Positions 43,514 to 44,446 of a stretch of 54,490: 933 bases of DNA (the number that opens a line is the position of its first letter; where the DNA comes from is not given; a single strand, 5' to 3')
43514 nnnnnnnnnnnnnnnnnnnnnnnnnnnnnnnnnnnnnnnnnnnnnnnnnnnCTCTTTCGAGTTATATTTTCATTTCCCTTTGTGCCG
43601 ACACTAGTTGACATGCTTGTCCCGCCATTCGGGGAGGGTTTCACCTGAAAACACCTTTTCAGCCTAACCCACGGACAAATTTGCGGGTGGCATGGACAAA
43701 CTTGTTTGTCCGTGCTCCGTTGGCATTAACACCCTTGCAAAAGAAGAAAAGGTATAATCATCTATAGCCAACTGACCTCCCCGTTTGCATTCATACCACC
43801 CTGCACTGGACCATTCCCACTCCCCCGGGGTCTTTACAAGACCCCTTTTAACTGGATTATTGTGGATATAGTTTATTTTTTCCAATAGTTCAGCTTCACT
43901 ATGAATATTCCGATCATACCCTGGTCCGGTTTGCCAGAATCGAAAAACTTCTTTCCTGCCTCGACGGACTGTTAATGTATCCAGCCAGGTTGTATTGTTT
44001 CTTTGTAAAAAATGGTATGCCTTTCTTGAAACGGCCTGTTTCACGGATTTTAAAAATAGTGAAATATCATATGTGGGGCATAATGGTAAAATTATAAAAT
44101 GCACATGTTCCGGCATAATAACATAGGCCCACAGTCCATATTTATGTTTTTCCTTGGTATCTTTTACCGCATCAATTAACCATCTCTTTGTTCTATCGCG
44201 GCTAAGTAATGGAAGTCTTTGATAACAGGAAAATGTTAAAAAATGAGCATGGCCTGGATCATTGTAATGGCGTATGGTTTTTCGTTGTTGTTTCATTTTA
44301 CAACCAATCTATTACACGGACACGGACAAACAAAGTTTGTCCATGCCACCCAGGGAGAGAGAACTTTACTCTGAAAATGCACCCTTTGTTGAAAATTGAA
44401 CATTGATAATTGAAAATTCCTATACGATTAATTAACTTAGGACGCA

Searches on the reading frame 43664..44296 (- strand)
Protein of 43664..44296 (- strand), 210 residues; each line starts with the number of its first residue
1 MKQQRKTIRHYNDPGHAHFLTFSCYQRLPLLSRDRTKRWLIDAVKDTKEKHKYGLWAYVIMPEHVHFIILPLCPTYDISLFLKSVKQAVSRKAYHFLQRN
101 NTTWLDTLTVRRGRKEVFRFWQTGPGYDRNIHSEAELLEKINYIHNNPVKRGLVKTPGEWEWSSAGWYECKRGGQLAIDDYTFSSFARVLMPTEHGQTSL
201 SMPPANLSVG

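Call 19: search_protein_families(library=pfam, proteins=[window:43664-44296:-], max_evalue=0.001)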
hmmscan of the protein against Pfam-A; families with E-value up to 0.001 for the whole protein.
window:43664-44296:- (210 aa): 1 family
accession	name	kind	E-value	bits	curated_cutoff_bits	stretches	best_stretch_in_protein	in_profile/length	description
PF01797.21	Y1_Tnp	-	4.7e-06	27.2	23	1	21-95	10-82/121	Transposase IS200 like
